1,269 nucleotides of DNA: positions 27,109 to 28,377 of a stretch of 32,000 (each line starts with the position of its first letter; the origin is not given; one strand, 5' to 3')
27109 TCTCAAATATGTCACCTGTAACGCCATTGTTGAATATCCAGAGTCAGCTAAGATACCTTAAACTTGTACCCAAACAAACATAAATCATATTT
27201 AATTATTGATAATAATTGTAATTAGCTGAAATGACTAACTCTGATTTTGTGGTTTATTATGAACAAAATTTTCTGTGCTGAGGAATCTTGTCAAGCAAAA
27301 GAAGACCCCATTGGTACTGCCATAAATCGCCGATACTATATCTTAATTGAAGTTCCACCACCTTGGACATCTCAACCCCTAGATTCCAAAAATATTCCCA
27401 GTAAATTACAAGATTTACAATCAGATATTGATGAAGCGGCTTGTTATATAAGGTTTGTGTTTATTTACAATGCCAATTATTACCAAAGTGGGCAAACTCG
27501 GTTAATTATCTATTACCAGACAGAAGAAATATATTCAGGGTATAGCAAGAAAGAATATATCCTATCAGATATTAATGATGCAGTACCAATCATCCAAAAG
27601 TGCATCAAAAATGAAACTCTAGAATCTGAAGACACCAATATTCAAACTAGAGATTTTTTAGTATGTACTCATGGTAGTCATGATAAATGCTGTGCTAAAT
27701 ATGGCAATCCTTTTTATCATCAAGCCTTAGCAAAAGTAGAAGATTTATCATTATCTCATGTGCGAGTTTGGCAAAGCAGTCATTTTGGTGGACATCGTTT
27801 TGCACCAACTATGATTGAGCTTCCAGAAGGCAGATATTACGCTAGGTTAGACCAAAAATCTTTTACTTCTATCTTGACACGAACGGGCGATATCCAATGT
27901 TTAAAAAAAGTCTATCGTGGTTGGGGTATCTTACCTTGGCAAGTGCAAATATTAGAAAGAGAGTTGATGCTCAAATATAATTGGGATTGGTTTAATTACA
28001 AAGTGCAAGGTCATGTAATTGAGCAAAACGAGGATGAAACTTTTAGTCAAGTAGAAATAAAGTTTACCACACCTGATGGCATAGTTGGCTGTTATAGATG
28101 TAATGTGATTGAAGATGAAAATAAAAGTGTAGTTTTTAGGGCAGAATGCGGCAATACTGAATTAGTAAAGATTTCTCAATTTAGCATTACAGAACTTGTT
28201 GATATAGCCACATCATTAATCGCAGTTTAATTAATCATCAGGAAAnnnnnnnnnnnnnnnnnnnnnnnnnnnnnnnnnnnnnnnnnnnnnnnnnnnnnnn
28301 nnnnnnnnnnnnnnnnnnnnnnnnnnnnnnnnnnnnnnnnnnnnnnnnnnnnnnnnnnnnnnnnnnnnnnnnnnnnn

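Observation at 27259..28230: Apd1/Aim32-type (Cys-x8-Cys plus HxGGH) thioredoxin-like ferredoxin gene inside a siderophore-uptake operon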

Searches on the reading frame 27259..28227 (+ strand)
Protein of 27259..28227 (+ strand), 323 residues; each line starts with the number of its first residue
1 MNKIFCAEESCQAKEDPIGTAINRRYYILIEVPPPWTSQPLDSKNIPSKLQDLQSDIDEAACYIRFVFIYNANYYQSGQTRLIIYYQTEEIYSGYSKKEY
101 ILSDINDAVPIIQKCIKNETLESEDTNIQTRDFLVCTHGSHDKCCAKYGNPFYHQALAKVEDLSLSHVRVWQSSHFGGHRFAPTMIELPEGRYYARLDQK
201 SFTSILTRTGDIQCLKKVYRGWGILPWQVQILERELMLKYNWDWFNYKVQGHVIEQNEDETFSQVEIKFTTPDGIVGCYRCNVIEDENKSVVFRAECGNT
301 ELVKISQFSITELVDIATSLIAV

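Call 3: search_protein_families(library=pfam, proteins=[window:27259-28227:+], max_evalue=0.01)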
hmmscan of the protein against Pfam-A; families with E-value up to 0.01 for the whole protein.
window:27259-28227:+ (323 aa): 1 family
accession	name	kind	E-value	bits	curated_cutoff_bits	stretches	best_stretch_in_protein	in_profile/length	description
PF06999.17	Suc_Fer-like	-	1.1e-30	107.6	34.9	1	18-221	2-191/191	Sucrase/ferredoxin-like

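Call 4: search_protein_families(library=ncbifam, proteins=[window:27259-28227:+], max_evalue=0.01)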
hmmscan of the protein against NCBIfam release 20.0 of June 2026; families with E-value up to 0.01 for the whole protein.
window:27259-28227:+ (323 aa): 0 families

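Call 7: search_solved_structures(query=window:27259-28227:+, max_evalue=1, show_alignments=2)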
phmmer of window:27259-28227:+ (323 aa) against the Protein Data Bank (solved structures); distinct sequences matched with E-value up to 1: 0.

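Call 8: find_homologous_proteins(query=window:27259-28227:+, max_evalue=0.001)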
Query window:27259-28227:+ (323 aa): 769 proteins with E <= 0.001 among 1269 candidates; the best 120 are listed.
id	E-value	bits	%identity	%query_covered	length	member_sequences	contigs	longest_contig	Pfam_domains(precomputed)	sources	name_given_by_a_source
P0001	1.5e-214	729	97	100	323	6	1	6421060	PF06999.18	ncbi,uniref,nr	ncbi:sucrase ferredoxin [Nostoc sp. UHCC 0870]|uniref:sucrase ferredoxin n=1 Tax=Nostoc sp. UHCC 087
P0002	2.5e-188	643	84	100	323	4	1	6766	PF06999.18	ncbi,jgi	jgi:hypothetical protein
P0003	4.4e-181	619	81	100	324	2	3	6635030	PF06999.18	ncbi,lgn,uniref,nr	ncbi:hypothetical protein Nos7524_3280 [Nostoc sp. PCC 7524]|uniref:sucrase ferredoxin n=1 Tax=Nosto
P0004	7.5e-178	608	80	100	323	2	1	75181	PF06999.18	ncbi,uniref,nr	ncbi:sucrase ferredoxin [Anabaena sp. UHCC 0204]|uniref:sucrase ferredoxin n=1 Tax=Anabaena sp. UHCC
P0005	1.5e-172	591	78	100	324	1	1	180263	PF06999.18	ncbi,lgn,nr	ncbi:MAG TPA: sucrase ferredoxin [Nodularia sp. (in: cyanobacteria)]|nr:sucrase ferredoxin [Nodulari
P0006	5.4e-172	589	79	98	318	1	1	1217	PF06999.18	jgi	jgi:hypothetical protein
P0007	2.0e-167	574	76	100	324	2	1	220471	PF06999.18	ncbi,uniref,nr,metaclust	ncbi:sucrase ferredoxin [Anabaena sp. CA = ATCC 33047]|uniref:sucrase ferredoxin n=1 Tax=Anabaena sp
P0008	7.5e-159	546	73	99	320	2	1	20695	PF06999.18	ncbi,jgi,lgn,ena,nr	ncbi:MAG: sucrase ferredoxin [Goleter apudmare HA4340-LM2]|jgi:hypothetical protein|nr:sucrase ferre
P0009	1.0e-157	542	70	98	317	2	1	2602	PF06999.18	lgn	-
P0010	3.3e-155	534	69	98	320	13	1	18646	PF06999.18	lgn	-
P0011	6.6e-154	530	70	98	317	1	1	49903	PF06999.18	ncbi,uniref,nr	ncbi:sucrase ferredoxin [Plectonema cf. radiosum LEGE 06105]|uniref:Sucrase ferredoxin n=1 Tax=Plect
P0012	2.9e-151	521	69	98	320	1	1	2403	PF06999.18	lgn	-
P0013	3.5e-151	521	69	98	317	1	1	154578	PF06999.18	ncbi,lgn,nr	ncbi:MAG: sucrase ferredoxin [Rivularia sp. (in: Bacteria)]|nr:sucrase ferredoxin [Rivularia sp. MS3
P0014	4.3e-151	520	67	98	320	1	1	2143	PF06999.18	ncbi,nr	ncbi:MAG: sucrase ferredoxin [Cyanobacteriota bacterium]|nr:sucrase ferredoxin [Cyanobacteriota bact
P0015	6.5e-145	500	65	99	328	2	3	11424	PF06999.18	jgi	jgi:hypothetical protein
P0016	2.7e-144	498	65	98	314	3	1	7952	PF06999.18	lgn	-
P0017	5.2e-144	497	65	98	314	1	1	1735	PF06999.18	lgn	-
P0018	5.9e-140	484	63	99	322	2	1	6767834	PF06999.18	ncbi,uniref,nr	ncbi:sucrase ferredoxin [Calothrix sp. PCC 6303]|uniref:sucrase ferredoxin n=1 Tax=Calothrix sp. PCC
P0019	9.0e-138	477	65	98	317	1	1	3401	PF06999.18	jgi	jgi:hypothetical protein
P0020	7.0e-136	470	63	98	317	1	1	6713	PF06999.18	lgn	-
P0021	1.4e-132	459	62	98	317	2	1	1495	PF06999.18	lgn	-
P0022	8.6e-125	434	58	98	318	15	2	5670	PF06999.18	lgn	-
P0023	4.3e-124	432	58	98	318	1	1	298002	PF06999.18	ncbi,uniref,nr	ncbi:sucrase ferredoxin [Coleofasciculus sp. FACHB-1120]|uniref:sucrase ferredoxin n=1 Tax=Coleofasc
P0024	8.6e-124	431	57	98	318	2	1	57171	PF06999.18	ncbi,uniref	ncbi:sucrase ferredoxin [Coleofasciculus sp. H7-2]|uniref:sucrase ferredoxin n=1 Tax=Coleofasciculus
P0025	4.4e-118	412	56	98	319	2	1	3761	PF06999.18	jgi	jgi:hypothetical protein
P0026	2.6e-117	409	54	97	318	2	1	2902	PF06999.18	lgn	-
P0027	5.0e-116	405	53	99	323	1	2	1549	PF06999.18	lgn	-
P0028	8.3e-116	404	55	98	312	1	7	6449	PF06999.18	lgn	-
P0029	1.6e-113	397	53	98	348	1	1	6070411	PF06999.18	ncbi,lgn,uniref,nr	ncbi:sucrase ferredoxin [Mastigocladopsis repens]|uniref:sucrase ferredoxin n=1 Tax=Mastigocladopsis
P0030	8.7e-112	391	53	98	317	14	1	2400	PF06999.18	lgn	-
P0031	4.6e-110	386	53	98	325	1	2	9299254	PF06999.18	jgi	jgi:hypothetical protein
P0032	1.4e-108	381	53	97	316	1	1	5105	PF06999.18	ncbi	-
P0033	2.9e-108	380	52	97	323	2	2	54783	PF06999.18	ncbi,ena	-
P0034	7.0e-108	378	50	98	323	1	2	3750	PF06999.18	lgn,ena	-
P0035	2.2e-107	377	53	97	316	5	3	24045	PF06999.18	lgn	-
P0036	5.2e-107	375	50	97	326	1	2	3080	PF06999.18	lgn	-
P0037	1.9e-106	374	52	97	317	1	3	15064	PF06999.18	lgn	-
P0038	3.3e-106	373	51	97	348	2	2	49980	PF06999.18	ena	-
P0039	6.3e-106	372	50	98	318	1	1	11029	PF06999.18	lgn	-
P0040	1.9e-105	370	52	97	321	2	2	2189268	PF06999.18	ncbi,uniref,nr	ncbi:hypothetical protein DSM106972_045610 [Dulcicalothrix desertica PCC 7102]|uniref:Sucrase ferred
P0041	2.7e-105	370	50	97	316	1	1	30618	PF06999.18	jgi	jgi:hypothetical protein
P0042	3.1e-105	370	52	97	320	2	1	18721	PF06999.18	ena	-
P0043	4.0e-105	369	75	66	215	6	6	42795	PF06999.18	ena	-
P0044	6.7e-105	369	50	98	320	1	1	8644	PF06999.18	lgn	-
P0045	2.0e-104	367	52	98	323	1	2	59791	PF06999.18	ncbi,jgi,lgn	jgi:hypothetical protein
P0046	5.2e-104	366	47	99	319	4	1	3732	PF06999.18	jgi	-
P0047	1.2e-103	364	52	97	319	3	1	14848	PF06999.18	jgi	-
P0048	2.4e-103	363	49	97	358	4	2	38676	PF06999.18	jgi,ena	jgi:hypothetical protein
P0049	2.5e-103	363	49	98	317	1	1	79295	PF06999.18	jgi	jgi:hypothetical protein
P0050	5.9e-103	362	49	96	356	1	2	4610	PF06999.18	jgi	jgi:hypothetical protein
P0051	7.2e-103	362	48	97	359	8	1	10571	PF06999.18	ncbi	-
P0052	8.0e-103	362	50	97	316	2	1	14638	PF06999.18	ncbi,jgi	ncbi:MAG TPA: sucrase ferredoxin [Thermosynechococcaceae cyanobacterium]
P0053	8.9e-103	362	50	98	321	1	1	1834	PF06999.18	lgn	-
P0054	1.1e-102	361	50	97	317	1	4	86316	PF06999.18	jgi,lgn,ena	jgi:hypothetical protein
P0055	2.0e-102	360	48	99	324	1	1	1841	PF06999.18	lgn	-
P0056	2.3e-102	360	48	99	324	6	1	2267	PF06999.18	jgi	jgi:hypothetical protein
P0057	2.9e-102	360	50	98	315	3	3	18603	PF06999.18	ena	-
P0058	1.3e-101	358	48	97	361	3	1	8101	PF06999.18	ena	-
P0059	1.5e-101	358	52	97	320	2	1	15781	PF06999.18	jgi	-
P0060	3.8e-101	356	48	99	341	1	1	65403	PF06999.18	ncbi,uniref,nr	ncbi:sucrase ferredoxin [Scytonema sp. UIC 10036]|uniref:sucrase ferredoxin n=1 Tax=Scytonema sp. UI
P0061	4.9e-101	356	48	100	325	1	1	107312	PF06999.18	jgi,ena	jgi:hypothetical protein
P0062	6.4e-101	355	48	100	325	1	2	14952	PF06999.18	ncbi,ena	-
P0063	6.5e-101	355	49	97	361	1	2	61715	PF06999.18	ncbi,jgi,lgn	jgi:hypothetical protein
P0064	6.6e-101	355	49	97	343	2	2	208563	PF06999.18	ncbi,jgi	jgi:hypothetical protein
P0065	7.0e-101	355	49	97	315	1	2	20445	PF06999.18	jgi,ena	jgi:hypothetical protein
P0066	1.0e-100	355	48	100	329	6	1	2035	PF06999.18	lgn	-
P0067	1.1e-100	355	51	97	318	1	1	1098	PF06999.18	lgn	-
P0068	1.2e-100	355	50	97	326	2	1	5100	PF06999.18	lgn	-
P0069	2.1e-100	354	49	98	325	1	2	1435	PF06999.18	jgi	jgi:hypothetical protein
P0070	2.1e-100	354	50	97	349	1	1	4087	PF06999.18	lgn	-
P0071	2.9e-100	353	48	97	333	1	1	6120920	PF06999.18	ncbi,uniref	ncbi:sucrase ferredoxin [Lyngbya aestuarii]|uniref:sucrase ferredoxin n=1 Tax=Lyngbya aestuarii TaxI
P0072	3.5e-100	353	50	92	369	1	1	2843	PF06999.18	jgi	jgi:hypothetical protein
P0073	3.7e-100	353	48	100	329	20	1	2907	PF06999.18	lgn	-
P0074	1.0e-99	352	47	97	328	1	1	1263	PF06999.18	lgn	-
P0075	1.1e-99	351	49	97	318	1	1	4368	PF06999.18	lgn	-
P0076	1.2e-99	351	49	99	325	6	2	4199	PF06999.18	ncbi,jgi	jgi:hypothetical protein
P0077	1.4e-99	351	48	100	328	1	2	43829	PF06999.18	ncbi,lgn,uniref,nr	ncbi:sucrase ferredoxin [Hassallia byssoidea VB512170]|uniref:Sucrase ferredoxin n=1 Tax=Hassallia b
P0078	1.4e-99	351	48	100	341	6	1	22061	PF06999.18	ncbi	-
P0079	1.8e-99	351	49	98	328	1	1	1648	PF06999.18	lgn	-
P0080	2.0e-99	351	50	93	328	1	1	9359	PF06999.18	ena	-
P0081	2.2e-99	350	49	94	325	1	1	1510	PF06999.18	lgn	-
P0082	2.5e-99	350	49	97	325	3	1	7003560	PF06999.18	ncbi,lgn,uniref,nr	ncbi:hypothetical protein Cylst_5511 [Cylindrospermum stagnale PCC 7417]|uniref:Sucrase ferredoxin n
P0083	2.6e-99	350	48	100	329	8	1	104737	PF06999.18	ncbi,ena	-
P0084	2.8e-99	350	49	98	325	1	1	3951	PF06999.18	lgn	-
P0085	3.5e-99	350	49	97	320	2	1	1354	PF06999.18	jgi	jgi:hypothetical protein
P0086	4.0e-99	350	50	98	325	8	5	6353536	PF06999.18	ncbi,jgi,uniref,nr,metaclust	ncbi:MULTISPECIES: sucrase ferredoxin [Chroococcidiopsis]|jgi:hypothetical protein|uniref:Sucrasefer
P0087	4.4e-99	349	46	100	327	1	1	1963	PF06999.18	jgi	jgi:hypothetical protein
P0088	6.5e-99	349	47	98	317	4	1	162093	PF06999.18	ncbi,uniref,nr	ncbi:sucrase ferredoxin [Cronbergia sp. UHCC 0137]|uniref:sucrase ferredoxin n=1 Tax=Cronbergia sp. 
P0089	6.8e-99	349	50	93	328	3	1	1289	PF06999.18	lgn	-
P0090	6.8e-99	349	48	96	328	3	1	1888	PF06999.18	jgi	jgi:hypothetical protein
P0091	6.9e-99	349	48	97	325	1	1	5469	PF06999.18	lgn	-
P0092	7.0e-99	349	47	99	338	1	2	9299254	PF06999.18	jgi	jgi:hypothetical protein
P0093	7.1e-99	349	47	97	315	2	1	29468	PF06999.18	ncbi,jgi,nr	ncbi:MAG: sucrase ferredoxin [Cyanosarcina radialis HA8281-LM2]|jgi:hypothetical protein|nr:sucrase 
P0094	8.0e-99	349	46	100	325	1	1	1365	PF06999.18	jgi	jgi:hypothetical protein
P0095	8.1e-99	349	48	97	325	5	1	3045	PF06999.18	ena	-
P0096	8.2e-99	349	47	96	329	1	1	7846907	PF06999.18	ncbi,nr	ncbi:sucrase ferredoxin [Nostocales cyanobacterium HT-58-2]|nr:sucrase ferredoxin [Nostocales cyanob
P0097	9.5e-99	348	48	96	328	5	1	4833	PF06999.18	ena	-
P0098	1.1e-98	348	48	100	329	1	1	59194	PF06999.18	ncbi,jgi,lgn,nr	ncbi:MAG: sucrase ferredoxin [Tolypothrix carrinoi HA7290-LM1]|jgi:hypothetical protein|nr:sucrase f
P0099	1.1e-98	348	47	97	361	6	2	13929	PF06999.18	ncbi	-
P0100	1.2e-98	348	47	99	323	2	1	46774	PF06999.18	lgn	-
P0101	1.3e-98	348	50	93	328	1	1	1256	PF06999.18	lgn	-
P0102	1.5e-98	348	46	97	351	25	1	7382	PF06999.18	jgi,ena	-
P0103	2.3e-98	347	47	99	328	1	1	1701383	PF06999.18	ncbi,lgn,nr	ncbi:sucrase ferredoxin [Tolypothrix campylonemoides VB511288]|nr:sucrase ferredoxin [Tolypothrix ca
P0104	2.5e-98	347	50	93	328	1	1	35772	PF06999.18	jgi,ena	jgi:hypothetical protein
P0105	2.6e-98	347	48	97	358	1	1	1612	PF06999.18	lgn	-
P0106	3.6e-98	346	48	100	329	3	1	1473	PF06999.18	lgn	-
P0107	3.8e-98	346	48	100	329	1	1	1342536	PF06999.18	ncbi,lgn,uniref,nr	ncbi:sucraseferredoxin family protein [Tolypothrix sp. NIES-4075]|uniref:sucrase ferredoxin n=1 Tax=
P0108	4.5e-98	346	50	98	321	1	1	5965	PF06999.18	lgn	-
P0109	4.7e-98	346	50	93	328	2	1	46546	PF06999.18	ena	-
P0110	5.2e-98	346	48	98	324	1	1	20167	PF06999.18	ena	-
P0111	5.8e-98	346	46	100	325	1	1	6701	PF06999.18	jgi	-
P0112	6.0e-98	346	46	97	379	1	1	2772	PF06999.18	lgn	-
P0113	6.2e-98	346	47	97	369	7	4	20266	PF06999.18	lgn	-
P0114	6.6e-98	346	46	97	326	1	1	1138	PF06999.18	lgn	-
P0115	7.2e-98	345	50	97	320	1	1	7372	PF06999.18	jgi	jgi:hypothetical protein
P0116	1.1e-97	345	47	100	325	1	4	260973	PF06999.18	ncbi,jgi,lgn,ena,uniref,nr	ncbi:sucrase ferredoxin [Aetokthonos hydrillicola Thurmond2011]|jgi:hypothetical protein|uniref:Sucr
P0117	1.1e-97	345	45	100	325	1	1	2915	PF06999.18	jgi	jgi:hypothetical protein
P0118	1.2e-97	345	46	99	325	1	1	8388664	PF06999.18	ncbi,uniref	ncbi:sucrase ferredoxin [Nostoc sp. UHCC 0302]|uniref:sucrase ferredoxin n=1 Tax=Nostoc sp. UHCC 030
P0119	1.3e-97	345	48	99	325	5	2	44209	PF06999.18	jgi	-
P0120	1.5e-97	344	47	99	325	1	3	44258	PF06999.18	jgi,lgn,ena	jgi:hypothetical protein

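Call 15: find_related_loci(query=A1, collection=genome_contigs, flank=10000)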
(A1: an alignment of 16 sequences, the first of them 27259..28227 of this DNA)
Query A1 (323 aa) in genome_contigs; peptide patterns used: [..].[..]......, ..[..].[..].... (x = any residue, [..] = any of these).
600 stretches matched a pattern (row limit reached: there are more); 592 encode a relative of the query (tblastn E <= 1e-3); the best 80 are kept; 80 distinct loci.
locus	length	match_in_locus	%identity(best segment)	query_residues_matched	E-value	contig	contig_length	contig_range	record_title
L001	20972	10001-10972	78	1-323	2e-175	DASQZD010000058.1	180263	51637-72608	MAG TPA_asm: Nodularia sp. (in: cyanobacteria) isolate SMAG_U11082 k141_218507, whole genome shotgun sequence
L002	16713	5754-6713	73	1-319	7e-162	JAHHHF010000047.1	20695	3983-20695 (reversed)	MAG: Goleter apudmare HA4340-LM2 scaffold_179_c1, whole genome shotgun sequence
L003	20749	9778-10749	69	1-323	6e-159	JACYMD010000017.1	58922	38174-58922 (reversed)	MAG: Rivularia sp. T60_A2020_040 NODE_518_length_58922_cov_791.221, whole genome shotgun sequence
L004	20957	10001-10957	69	1-318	5e-156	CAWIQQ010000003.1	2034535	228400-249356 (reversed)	MAG: uncultured cyanobacterium isolate MFD03250.bin.1.114 genome assembly, contig: contig_4064, whole genome shotgun seq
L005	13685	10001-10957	68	1-318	5e-155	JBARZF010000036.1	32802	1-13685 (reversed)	MAG: Rivularia sp. (in: cyanobacteria) isolate MFD12149_ilm_asm_bin21 k127_209256, whole genome shotgun sequence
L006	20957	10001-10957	68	1-318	7e-154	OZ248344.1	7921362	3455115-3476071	MAG: Rivularia sp. (in: cyanobacteria) isolate 23fe80d2-2bef-4b14-a7c1-d0d5c20622be genome assembly, chromosome: 2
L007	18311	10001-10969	83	1-323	0e+0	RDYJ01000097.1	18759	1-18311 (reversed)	MAG: Nostocales cyanobacterium isolate PH2015_08D_39_10 PH2015_08D_scaffold_751, whole genome shotgun sequence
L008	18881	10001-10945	53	1-316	1e-115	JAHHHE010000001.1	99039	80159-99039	MAG: Gloeocapsa sp. UFS-A4-WI-NPMV-4B04 scaffold_84_c1, whole genome shotgun sequence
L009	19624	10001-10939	52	1-314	2e-113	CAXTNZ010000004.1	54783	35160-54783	MAG TPA_asm: uncultured bacterium isolate public_SRR14722176_metawrap_bin.1 genome assembly, contig: public_SRR14722176_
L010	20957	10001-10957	52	1-314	2e-110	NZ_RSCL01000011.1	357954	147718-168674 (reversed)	Dulcicalothrix desertica PCC 7102 sequence011, whole genome shotgun sequence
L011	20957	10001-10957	52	1-314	4e-110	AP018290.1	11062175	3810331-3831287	Calothrix sp. NIES-4105 DNA, nearly complete genome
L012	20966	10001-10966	48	1-322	4e-106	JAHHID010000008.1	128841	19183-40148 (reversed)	MAG: Spirirestis rafaelensis WJT71-NPBG6 JAESGY010000045.1, whole genome shotgun sequence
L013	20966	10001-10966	48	1-322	7e-106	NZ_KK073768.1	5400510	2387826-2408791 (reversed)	[Scytonema hofmanni] UTEX 2349 Tol9009DRAFT_TPD.8, whole genome shotgun sequence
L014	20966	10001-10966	49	1-322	1e-105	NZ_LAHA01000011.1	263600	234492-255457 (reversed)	Nostoc linckia z4 scaffold11.1, whole genome shotgun sequence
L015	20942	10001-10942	49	1-313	7e-106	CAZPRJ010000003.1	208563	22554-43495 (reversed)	MAG TPA_asm: uncultured Microcoleus sp. isolate SRP063590_co1_133 genome assembly, contig: NODE_46_length_208563_cov_7.2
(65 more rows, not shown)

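Call 22: find_encoding_contigs(protein=P0086, flank=8000, max_places=2)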
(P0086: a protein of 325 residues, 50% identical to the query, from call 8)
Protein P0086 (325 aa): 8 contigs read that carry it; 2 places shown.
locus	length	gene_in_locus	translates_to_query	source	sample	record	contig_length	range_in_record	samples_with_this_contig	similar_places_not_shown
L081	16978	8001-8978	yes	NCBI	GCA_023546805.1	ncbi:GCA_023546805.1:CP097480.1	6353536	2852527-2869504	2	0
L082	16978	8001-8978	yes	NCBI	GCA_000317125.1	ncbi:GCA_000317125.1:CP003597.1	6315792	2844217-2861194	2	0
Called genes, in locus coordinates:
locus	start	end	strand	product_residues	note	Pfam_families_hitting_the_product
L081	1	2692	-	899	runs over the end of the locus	PF11741:AMIN, PF07715:Plug, PF00593:TonB_dep_Rec_b-barrel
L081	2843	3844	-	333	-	PF12833:HTH_18, PF00165:HTH_AraC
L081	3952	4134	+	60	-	-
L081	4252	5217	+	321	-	PF00165:HTH_AraC (faint), PF12833:HTH_18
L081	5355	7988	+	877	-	PF11741:AMIN, PF07715:Plug, PF00593:TonB_dep_Rec_b-barrel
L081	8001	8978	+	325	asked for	PF06999:Suc_Fer-like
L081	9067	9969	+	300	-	PF01497:Peripla_BP_2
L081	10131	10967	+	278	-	PF07690:MFS_1 (weak)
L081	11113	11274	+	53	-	-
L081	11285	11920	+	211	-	PF07715:Plug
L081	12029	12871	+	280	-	PF11103:DUF2887, PF14261:DUF4351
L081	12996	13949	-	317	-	PF01497:Peripla_BP_2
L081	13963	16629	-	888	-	PF11741:AMIN, PF07715:Plug, PF00593:TonB_dep_Rec_b-barrel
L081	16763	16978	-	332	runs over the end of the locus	PF12833:HTH_18, PF00165:HTH_AraC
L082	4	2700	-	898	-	PF11741:AMIN, PF07715:Plug, PF00593:TonB_dep_Rec_b-barrel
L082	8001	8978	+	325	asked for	PF06999:Suc_Fer-like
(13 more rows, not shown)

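Call 23: find_encoding_contigs(protein=P0023, flank=8000, max_places=2)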
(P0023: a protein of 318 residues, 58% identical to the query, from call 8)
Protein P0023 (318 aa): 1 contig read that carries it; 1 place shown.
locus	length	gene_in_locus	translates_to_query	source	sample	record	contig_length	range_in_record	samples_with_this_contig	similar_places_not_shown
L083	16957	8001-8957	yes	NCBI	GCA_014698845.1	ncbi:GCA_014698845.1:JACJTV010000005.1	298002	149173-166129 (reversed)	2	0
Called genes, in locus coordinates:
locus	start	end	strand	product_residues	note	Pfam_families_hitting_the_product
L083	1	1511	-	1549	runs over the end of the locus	PF00109:ketoacyl-synt, PF02801:Ketoacyl-synt_C, PF16197:KAsynt_C_assoc, PF22336:RhiE-like_linker, PF22621:CurL-like_PKS_C, PF00698:Acyl_transf_1, PF21394:Beta-ketacyl_N, PF08659:KR, +3 more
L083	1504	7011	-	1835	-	PF00501:AMP-binding, PF23024:AMP-dom_DIP2-like, PF00550:PP-binding, PF23297:ACP_SdgA_C (weak), PF00668:Condensation, PF00501:AMP-binding, PF13193:AMP-binding_C, PF00550:PP-binding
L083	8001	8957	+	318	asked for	PF06999:Suc_Fer-like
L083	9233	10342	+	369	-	PF01497:Peripla_BP_2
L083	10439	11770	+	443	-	PF05977:MFS_3, PF07690:MFS_1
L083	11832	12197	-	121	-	PF09585:Lin0512_fam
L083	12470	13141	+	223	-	-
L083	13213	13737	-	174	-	-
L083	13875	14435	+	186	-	PF09367:CpeS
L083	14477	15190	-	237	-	-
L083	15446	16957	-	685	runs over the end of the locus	PF07602:DUF1565, PF22842:Pel9A-like_beta_helix, PF05048:NosD, PF13229:Beta_helix, PF00395:SLH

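Call 24: find_encoding_contigs(protein=P0052, flank=8000, max_places=2)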
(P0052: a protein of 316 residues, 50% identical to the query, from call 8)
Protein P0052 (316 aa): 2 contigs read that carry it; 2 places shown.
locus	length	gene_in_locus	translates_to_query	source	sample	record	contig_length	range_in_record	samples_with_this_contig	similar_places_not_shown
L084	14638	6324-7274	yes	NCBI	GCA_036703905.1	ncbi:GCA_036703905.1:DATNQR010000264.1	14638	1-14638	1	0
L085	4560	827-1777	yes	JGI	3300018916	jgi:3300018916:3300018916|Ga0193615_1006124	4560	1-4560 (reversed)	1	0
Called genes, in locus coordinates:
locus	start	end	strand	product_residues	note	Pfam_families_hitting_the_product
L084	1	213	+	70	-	?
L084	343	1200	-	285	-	PF09818:ABC_ATPase (faint), PF00005:ABC_tran, PF13175:AAA_15 (faint), PF02463:SMC_N (faint), PF13304:AAA_21 (weak)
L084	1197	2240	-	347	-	PF01032:FecCD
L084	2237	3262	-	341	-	PF01032:FecCD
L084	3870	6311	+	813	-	PF11741:AMIN, PF07715:Plug, PF00593:TonB_dep_Rec_b-barrel, PF14905:OMP_b-brl_3 (weak)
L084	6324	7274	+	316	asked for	PF06999:Suc_Fer-like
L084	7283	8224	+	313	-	PF01497:Peripla_BP_2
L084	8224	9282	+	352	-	PF01497:Peripla_BP_2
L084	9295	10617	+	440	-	PF05977:MFS_3, PF07690:MFS_1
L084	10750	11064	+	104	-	PF00005:ABC_tran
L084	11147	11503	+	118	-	PF04023:FeoA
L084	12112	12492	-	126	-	-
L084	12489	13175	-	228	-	PF01844:HNH, PF14279:HNH_5 (weak)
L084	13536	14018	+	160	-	PF13302:Acetyltransf_3, PF00583:Acetyltransf_1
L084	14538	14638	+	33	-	?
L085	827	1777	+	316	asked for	PF06999:Suc_Fer-like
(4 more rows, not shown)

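Call 25: find_encoding_contigs(protein=P0082, flank=8000, max_places=2)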
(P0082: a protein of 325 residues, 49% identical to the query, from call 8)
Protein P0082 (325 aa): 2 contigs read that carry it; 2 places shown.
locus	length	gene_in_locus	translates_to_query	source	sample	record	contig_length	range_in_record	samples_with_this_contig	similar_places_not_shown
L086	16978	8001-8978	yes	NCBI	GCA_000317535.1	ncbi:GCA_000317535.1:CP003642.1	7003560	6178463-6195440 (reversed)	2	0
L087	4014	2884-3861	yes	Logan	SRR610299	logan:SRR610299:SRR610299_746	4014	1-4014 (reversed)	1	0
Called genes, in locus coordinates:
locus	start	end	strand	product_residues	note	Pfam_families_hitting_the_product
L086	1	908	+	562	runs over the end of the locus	PF02254:TrkA_N, PF13241:NAD_binding_7 (faint), PF02080:TrkA_C (faint), PF07885:Ion_trans_2 (weak), PF02254:TrkA_N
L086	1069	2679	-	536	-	PF16927:HisKA_7TM, PF13188:PAS_8 (weak), PF00990:GGDEF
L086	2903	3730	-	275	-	PF08378:NERD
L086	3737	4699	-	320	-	-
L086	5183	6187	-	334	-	PF00480:ROK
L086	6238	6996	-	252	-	PF14451:Ub-Mut7C, PF01927:Mut7-C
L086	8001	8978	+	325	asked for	PF06999:Suc_Fer-like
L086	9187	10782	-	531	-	PF01381:HTH_3, PF13560:HTH_31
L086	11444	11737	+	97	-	PF25160:LdpA_Fe-S-bd (weak), PF13237:Fer4_10, PF00037:Fer4, PF12837:Fer4_6, PF14697:Fer4_21, PF12838:Fer4_7, PF13187:Fer4_9, PF13484:Fer4_16, +4 more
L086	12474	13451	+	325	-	PF02790:COX2_TM, PF00116:COX2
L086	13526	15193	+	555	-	PF00115:COX1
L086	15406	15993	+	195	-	PF00510:COX3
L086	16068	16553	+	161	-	-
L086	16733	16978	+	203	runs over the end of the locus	-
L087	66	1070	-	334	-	PF00480:ROK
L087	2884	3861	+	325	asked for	PF06999:Suc_Fer-like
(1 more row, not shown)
